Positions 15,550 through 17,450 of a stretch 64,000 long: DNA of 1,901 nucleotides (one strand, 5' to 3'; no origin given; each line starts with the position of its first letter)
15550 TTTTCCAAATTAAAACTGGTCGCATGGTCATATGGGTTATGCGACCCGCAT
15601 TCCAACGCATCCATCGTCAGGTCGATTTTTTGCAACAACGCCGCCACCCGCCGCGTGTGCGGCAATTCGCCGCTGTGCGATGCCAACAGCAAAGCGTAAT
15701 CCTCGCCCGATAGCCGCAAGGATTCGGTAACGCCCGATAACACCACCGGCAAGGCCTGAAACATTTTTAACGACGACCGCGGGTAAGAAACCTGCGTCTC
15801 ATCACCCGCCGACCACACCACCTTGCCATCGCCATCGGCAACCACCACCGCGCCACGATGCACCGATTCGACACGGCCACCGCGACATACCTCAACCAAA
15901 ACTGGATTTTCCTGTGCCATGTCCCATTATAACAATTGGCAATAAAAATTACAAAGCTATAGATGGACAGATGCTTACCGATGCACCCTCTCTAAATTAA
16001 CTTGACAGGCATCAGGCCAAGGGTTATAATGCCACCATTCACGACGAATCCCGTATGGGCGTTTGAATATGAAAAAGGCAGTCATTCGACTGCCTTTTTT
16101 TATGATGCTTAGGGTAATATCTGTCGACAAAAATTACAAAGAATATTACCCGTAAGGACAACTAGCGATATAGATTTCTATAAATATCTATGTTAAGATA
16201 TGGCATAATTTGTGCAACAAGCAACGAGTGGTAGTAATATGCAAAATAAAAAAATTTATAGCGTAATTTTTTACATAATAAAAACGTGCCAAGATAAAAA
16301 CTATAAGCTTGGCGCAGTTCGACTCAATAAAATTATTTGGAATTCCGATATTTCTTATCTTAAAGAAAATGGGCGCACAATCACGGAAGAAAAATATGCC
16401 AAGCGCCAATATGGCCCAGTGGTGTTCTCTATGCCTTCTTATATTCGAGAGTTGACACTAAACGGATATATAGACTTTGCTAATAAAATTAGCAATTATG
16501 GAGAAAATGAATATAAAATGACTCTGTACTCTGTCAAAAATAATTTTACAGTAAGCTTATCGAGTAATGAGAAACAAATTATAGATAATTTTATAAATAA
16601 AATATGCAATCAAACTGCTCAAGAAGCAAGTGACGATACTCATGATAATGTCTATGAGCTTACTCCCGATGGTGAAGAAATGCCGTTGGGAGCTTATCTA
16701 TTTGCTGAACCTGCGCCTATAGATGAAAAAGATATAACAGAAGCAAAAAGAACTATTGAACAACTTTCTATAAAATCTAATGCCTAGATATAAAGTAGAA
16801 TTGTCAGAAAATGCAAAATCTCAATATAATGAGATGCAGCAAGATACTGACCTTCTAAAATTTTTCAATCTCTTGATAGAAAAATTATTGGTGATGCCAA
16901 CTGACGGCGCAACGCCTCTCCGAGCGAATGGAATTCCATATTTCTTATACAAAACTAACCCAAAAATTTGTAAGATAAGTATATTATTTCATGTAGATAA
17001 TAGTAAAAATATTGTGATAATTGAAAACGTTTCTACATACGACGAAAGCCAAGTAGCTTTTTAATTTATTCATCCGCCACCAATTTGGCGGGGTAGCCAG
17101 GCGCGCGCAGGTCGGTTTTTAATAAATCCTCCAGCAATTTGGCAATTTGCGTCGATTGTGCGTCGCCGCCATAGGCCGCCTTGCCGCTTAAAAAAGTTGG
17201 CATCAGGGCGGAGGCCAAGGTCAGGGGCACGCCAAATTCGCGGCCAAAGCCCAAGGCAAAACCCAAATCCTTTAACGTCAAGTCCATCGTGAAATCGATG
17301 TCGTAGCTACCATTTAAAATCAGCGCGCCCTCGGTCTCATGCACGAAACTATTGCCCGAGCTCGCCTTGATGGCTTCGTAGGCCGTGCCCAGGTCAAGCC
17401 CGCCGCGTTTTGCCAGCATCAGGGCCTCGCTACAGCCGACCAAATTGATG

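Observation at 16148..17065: AT-rich islet encoding a Panacea-domain antitoxin-like protein translationally coupled to a RelE/ParE-like toxin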

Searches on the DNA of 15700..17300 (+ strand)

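Call 17: search_rna_families(source=window, start=15700, end=17300, threshold=evalue, max_evalue=1)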
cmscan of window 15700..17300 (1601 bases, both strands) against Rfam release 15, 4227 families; matches with E-value up to 1: 3.
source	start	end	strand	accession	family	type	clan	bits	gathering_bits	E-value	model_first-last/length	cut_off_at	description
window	16065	16141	-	RF02059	STnc50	Gene; sRNA;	-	27.7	55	0.042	1-84/84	no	Salmonella enterica sRNA STnc40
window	16518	16710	+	RF01848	ACEA_U3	Gene; snRNA; snoRNA; CD-box;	CL00100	20.5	55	0.23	1-209/209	no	ACEA small nucleolar RNA U3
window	15791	15839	-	RF01276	sR53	Gene; snRNA; snoRNA; CD-box;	-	16.6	49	0.55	1-60/60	no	Small nucleolar RNA sR53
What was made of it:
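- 16036..16106 (+): 71-nt two-hairpin RNA-like element ending in an intrinsic terminator (stem 16072-16099, T-run to 16101); candidate sRNA or leader/attenuator upstream of panA. No Rfam family (call 17).
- Tried and rejected: Rfam gave nothing above threshold for the upstream hairpin element (call 17).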

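Call 77: search_dna_similar(query=window:15921-16240:+, collection=plasmids, mode=distant, max_evalue=0.01, max_rows=10)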
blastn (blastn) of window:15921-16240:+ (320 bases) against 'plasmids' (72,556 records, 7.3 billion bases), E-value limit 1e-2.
Records with a match: 1; places in all: 1; records where one place covers at least 80% of the query: 0.
Best place of each record, by identity: 80-90% 1.
By first word of the organism name: Actinobacillus 1.
By predicted mobility (MOB-suite, as given by PLSDB): mobilizable 1.
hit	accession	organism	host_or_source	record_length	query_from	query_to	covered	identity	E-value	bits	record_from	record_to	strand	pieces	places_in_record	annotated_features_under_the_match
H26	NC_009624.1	Actinobacillus porcitonsillarum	Sus scrofa,host tonsils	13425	146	183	12%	89.5%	5e-4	52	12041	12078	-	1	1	hypothetical protein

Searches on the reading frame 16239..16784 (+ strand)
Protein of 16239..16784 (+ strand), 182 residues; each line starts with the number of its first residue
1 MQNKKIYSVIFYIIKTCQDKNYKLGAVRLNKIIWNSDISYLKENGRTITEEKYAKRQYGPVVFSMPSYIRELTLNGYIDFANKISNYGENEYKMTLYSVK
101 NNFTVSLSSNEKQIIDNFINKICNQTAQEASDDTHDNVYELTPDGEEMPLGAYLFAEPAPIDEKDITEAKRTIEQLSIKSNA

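Call 4: search_protein_families(library=pfam, proteins=[window:16239-16784:+], max_evalue=10)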
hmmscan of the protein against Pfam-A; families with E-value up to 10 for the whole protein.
window:16239-16784:+ (182 aa): 3 families
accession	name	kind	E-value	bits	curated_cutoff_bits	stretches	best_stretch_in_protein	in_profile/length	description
PF13274.11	SocA_Panacea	-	4.8e-14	53.7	25.7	1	29-137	1-109/113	Antitoxin SocA-like, Panacea domain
PF16224.10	DUF4883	-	0.06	14.2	27.1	1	83-135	10-64/119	DOmain of unknown function (DUF4883)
PF07760.16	DUF1616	-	0.22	11.1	31.6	1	90-173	220-302/307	Protein of unknown function (DUF1616)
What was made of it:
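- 16323..16649 (+): Panacea core domain (residues 29-137 of the 182-aa protein). Pfam match covers profile positions 1-109 of 113 (call 4).
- On Panacea-domain antitoxin (PanA; Pfam PF13274): 53.7 bits against a cut-off of 25.7, E 4.8e-14, covering profile positions 1-109 of 113 (call 4).
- Pfam PF13274 at 53.7 bits against a cut-off of 25.7 (call 4).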

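Call 5: search_protein_families(library=ncbifam, proteins=[window:16239-16784:+], max_evalue=10)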
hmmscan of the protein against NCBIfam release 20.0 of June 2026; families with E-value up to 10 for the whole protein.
window:16239-16784:+ (182 aa): 2 families
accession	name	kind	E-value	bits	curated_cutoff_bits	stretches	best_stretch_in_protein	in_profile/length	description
TIGR01805.1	CM_mono_grmpos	equivalog_domain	0.037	14.3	71.2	1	94-140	29-75/81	chorismate mutase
NF047745.1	SocA_antitoxin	equivalog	0.037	13.7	190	1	12-63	9-60/176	type VI toxin-antitoxin system SocA family antitoxin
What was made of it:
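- On SocAB type VI toxin-antitoxin system: NF047745 scores 13.7 bits against a cut-off of 190 (call 5).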

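Call 6: search_protein_families(library=padloc, proteins=[window:16239-16784:+], max_evalue=10)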
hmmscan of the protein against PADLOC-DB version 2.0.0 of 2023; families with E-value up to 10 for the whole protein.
window:16239-16784:+ (182 aa): 0 families
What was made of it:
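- No PADLOC model matches either protein (call 6).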

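Call 7: search_protein_families(library=phrogs, proteins=[window:16239-16784:+], max_evalue=10)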
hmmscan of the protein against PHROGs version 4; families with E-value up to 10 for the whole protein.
window:16239-16784:+ (182 aa): 4 families
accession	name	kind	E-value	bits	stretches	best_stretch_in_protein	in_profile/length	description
phrog_1281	-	unknown function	7.8e-14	52.8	1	2-169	6-149/195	-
phrog_10390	-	unknown function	5.5e-05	23.8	1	5-136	150-266/299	-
phrog_1641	-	unknown function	0.14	13.1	1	87-126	19-55/160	-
phrog_13349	-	head and packaging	0.19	12.1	1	109-136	190-217/241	virion structural protein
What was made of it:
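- phrog_1281 at E 7.8e-14 (call 7).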

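Call 9: find_homologous_proteins(query=window:16239-16784:+)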
Query window:16239-16784:+ (182 aa): 1 proteins with E <= 0.001 among 51 candidates.
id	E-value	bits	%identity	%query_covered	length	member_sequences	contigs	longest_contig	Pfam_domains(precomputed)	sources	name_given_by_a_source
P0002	3.7e-115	399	100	100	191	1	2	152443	PF13274.12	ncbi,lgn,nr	ncbi:MAG: Panacea domain-containing protein [Hydrotalea sp.]|nr:Panacea domain-containing protein [H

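Call 21: find_encoding_contigs(protein=P0002, flank=10000)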
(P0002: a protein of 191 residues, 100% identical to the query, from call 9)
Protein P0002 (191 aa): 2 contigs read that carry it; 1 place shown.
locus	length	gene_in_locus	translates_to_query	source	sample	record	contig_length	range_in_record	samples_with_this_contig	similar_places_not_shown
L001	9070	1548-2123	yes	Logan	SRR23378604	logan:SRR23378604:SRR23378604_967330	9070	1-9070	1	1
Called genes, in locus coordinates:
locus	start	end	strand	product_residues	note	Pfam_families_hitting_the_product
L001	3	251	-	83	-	?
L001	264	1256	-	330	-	PF06089:Asparaginase_II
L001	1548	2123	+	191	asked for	PF13274:SocA_Panacea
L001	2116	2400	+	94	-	-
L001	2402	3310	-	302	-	PF03446:NAD_binding_2, PF14833:NAD_binding_11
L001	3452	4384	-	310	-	PF04069:OpuAC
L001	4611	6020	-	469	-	PF00009:GTP_EFTU, PF01926:MMR_HSR1 (faint), PF22594:GTP-eEF1A_C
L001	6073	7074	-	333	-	PF04069:OpuAC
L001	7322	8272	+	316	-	PF02405:MlaE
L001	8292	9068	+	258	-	PF00005:ABC_tran, PF13304:AAA_21 (faint)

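Call 22: list_cluster_members(proteins=[P0002, P0001])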
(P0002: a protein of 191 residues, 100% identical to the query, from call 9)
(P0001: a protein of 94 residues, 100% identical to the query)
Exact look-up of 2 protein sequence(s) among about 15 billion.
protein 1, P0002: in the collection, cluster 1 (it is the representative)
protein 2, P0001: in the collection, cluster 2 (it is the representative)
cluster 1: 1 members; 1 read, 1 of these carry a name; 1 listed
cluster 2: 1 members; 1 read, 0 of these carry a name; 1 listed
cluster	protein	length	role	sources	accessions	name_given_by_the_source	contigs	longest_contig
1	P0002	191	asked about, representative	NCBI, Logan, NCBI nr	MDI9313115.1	MAG: Panacea domain-containing protein [Hydrotalea sp.] | Panacea domain-containing protein [Hydrotalea sp.]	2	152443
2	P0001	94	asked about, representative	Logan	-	-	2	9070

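Call 31: search_dna_similar(query=window:16239-16784:+, collection=plasmids, mode=protein, max_evalue=0.001, max_rows=25)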
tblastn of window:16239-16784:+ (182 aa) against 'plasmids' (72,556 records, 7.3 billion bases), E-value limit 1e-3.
No match.

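Call 33: search_dna_similar(query=window:16239-16784:+, collection=phages, mode=protein, max_evalue=1, max_rows=25)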
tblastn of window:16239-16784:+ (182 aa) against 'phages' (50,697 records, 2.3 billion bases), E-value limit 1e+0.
Records with a match: 27; places in all: 27; records where one place covers at least 80% of the query: 2.
Best place of each record, by identity: <60% 27.
By first word of the organism name: Streptococcus 20; Bacteriophage 3; Caudoviricetes 2; Listeria 1; Serratia 1.
By host as written in the record: - 3; Methanobacteriales 2; Streptococcus pyogenes Alab49 2; Streptococcus pyogenes HSC5 2; Streptococcus pyogenes MGAS315 2; Helicobacter canis 1; Helicobacter canis NCTC 12740 genome 1; Listeria 1; and 13 more.
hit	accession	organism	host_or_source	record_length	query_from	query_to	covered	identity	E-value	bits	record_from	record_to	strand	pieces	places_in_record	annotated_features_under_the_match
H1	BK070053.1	Bacteriophage sp.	Helicobacter canis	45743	4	175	95%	26.2%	2e-11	67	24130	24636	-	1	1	hypothetical protein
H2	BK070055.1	Bacteriophage sp.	Helicobacter canis NCTC 12740 genome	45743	4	175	95%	26.2%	2e-11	67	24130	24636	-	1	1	hypothetical protein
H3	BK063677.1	Caudoviricetes sp. vir080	Methanobacteriales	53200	4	138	74%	30.1%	2e-5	50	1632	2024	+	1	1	hypothetical protein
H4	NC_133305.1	Caudoviricetes sp. vir080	Methanobacteriales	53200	4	138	74%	30.1%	2e-5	50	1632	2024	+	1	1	hypothetical protein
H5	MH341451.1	Listeria phage PSU-VKH-LP019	Listeria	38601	8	137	71%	27.0%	3e-2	40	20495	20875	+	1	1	hypothetical protein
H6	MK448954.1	Streptococcus phage Javan476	Streptococcus pyogenes ERR473551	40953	12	137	69%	27.2%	8e-4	45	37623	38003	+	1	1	hypothetical protein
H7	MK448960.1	Streptococcus phage Javan492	Streptococcus pyogenes Manfredo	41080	12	137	69%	27.2%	8e-4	45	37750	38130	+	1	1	hypothetical protein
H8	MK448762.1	Streptococcus phage Javan447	Streptococcus pyogenes Alab49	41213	12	137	69%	27.2%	8e-4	45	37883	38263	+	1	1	hypothetical protein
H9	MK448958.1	Streptococcus phage Javan486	Streptococcus pyogenes HSC5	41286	12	137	69%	27.2%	8e-4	45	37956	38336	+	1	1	hypothetical protein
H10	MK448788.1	Streptococcus phage Javan511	Streptococcus pyogenes MGAS315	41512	12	137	69%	27.2%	8e-4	45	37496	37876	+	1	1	hypothetical protein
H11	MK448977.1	Streptococcus phage Javan530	Streptococcus pyogenes SSI-1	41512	12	137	69%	27.2%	8e-4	45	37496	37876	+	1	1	hypothetical protein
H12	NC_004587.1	Streptococcus phage 315.4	Streptococcus pyogenes MGAS315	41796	12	137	69%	27.2%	8e-4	45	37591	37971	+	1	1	DUF4065 domain-containing protein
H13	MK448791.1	Streptococcus phage Javan517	Streptococcus pyogenes MGAS6180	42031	12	137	69%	27.2%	8e-4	45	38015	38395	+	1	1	hypothetical protein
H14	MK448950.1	Streptococcus phage Javan464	Streptococcus pyogenes ERR111974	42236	12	137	69%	27.2%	8e-4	45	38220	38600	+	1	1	hypothetical protein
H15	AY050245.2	Streptococcus phage phiNIH1.1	-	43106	12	137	69%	27.2%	8e-4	45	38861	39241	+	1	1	hypothetical protein-phage associated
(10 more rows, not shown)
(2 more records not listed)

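Call 34: find_related_loci(query=window:16239-16784:+, collection=metagenome_contigs, flank=4000)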
Query window:16239-16784:+ (182 aa) in metagenome_contigs; peptide patterns used: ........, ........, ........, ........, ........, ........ (x = any residue, [..] = any of these).
196 stretches matched a pattern, but none encodes a relative of the query by tblastn (E <= 1e-3).

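Call 35: get_annotated_region(hit=H1, flank=2500)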
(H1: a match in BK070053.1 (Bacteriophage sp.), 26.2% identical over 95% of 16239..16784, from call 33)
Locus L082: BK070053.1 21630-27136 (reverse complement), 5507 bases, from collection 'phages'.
description: TPA_asm: Bacteriophage sp. isolate Hcanis01463 prophage genomic sequence.
organism: Bacteriophage sp. (NCBI taxid 38018)
taxonomy: Viruses
host: Helicobacter canis; source: -; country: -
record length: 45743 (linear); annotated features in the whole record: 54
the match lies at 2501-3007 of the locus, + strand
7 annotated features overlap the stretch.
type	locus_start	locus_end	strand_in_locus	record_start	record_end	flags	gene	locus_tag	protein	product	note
CDS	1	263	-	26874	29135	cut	-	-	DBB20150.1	hypothetical protein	-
CDS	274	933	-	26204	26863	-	-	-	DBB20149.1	hypothetical protein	-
CDS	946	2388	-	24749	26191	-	-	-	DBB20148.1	hypothetical protein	-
CDS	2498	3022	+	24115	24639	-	-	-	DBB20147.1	hypothetical protein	-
CDS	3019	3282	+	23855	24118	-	-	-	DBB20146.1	hypothetical protein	-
CDS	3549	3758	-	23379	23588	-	-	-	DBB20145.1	hypothetical protein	-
CDS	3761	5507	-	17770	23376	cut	-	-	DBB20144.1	hypothetical protein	-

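Call 36: get_annotated_region(hit=H3, flank=2000)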
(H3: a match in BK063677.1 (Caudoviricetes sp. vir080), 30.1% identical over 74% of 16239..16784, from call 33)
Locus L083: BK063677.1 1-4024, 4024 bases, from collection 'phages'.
description: TPA_asm: Caudoviricetes sp. vir080 genomic sequence.
organism: Caudoviricetes sp. vir080 (NCBI taxid 3068353)
taxonomy: Viruses; Duplodnaviria; Heunggongvirae; Uroviricota; Caudoviricetes
host: Methanobacteriales; source: human gut; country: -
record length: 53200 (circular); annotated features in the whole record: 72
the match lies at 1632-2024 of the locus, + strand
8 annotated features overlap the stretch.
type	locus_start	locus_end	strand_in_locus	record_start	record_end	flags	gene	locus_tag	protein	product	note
CDS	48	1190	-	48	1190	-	-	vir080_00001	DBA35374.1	integrase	phrog_1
CDS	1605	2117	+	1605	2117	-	-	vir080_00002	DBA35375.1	hypothetical protein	phrog_1281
CDS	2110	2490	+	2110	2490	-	-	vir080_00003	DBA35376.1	hypothetical protein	-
CDS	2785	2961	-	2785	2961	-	-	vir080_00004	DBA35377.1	hypothetical protein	-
CDS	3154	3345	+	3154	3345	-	-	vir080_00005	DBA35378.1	hypothetical protein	-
CDS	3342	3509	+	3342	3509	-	-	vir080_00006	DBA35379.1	hypothetical protein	-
CDS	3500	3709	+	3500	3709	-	-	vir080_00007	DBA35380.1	hypothetical protein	-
CDS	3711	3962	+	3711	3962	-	-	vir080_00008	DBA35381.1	hypothetical protein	-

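Call 37: search_protein_families(library=pfam, proteins=[L082:3019-3279:+, L083:2110-2487:+, L082:2498-3019:+, L083:1605-2114:+], max_evalue=1)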
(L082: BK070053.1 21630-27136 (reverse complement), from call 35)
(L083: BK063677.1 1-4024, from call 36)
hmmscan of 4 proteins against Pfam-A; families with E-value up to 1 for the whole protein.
L082:3019-3279:+ (87 aa): 0 families

L083:2110-2487:+ (126 aa): 1 family
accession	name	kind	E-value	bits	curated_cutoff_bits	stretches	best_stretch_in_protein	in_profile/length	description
PF24219.2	DUF7438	-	0.15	12.9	25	1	23-49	31-57/57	Family of unknown function (DUF7438)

L082:2498-3019:+ (174 aa): 2 families
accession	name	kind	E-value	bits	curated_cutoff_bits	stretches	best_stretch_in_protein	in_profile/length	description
PF13274.11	SocA_Panacea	-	8.6e-15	56.1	25.7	1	27-134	1-112/113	Antitoxin SocA-like, Panacea domain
PF22127.1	NtdA_N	-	0.11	12.8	27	1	85-134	6-55/66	NTD biosynthesis operon protein NtdA, N-terminal domain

L083:1605-2114:+ (170 aa): 3 families
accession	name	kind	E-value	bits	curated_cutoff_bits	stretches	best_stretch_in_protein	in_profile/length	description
PF13274.11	SocA_Panacea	-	5.8e-20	72.7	25.7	1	35-142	2-112/113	Antitoxin SocA-like, Panacea domain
PF22194.2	F-93_WHD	-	0.069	13.7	28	0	52-85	11-47/62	F-93, winged-helix domain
PF21977.1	DUF6926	-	0.073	13.8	27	1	94-123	5-34/73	Domain of unknown function (DUF6926)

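Call 43: search_protein_families(library=phrogs, proteins=[L082:3019-3279:+, L083:2110-2487:+], max_evalue=1)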
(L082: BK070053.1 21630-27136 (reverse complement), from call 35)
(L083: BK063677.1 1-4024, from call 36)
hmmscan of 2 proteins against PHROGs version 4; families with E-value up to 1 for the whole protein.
L082:3019-3279:+ (87 aa): 1 family
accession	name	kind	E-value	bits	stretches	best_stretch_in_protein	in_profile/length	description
phrog_9797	-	unknown function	0.23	12.7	1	24-49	7-32/86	-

L083:2110-2487:+ (126 aa): 1 family
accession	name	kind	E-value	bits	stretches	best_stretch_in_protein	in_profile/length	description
phrog_5869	-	unknown function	0.05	14.7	1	77-115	49-87/110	-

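Call 44: search_solved_structures(query=L083:2110-2487:+, max_evalue=1, show_alignments=2)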
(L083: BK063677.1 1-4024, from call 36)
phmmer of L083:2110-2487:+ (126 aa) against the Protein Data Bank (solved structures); distinct sequences matched with E-value up to 1: 5.
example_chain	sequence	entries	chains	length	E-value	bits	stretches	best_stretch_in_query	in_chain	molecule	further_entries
5ja9_C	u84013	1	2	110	0.013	18.8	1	76-114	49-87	Toxin HigB-2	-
5ja8_A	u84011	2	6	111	0.014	18.8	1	76-114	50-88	Toxin HigB-2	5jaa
8a0x_C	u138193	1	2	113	0.014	18.7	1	76-114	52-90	Toxin HigB-2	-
9tv9_C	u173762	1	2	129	0.018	18.4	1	76-114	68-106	Toxin HigB-2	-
5mje_A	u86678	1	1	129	0.019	18.3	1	76-114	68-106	Cytotoxic translational repressor of toxin-antitoxin stability system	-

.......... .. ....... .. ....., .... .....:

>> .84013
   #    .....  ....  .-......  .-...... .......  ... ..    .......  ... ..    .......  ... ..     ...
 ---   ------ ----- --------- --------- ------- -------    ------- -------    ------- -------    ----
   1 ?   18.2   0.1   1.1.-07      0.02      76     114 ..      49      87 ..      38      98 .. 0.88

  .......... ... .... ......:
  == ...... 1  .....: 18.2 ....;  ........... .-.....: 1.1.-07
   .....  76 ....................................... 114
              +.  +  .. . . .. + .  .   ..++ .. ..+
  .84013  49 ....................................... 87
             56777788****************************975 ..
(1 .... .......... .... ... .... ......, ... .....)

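Call 45: search_solved_structures(query=L082:3019-3279:+, max_evalue=10, show_alignments=2)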
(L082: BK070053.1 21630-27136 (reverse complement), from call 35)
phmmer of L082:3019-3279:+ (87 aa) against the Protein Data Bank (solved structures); distinct sequences matched with E-value up to 10: 0.
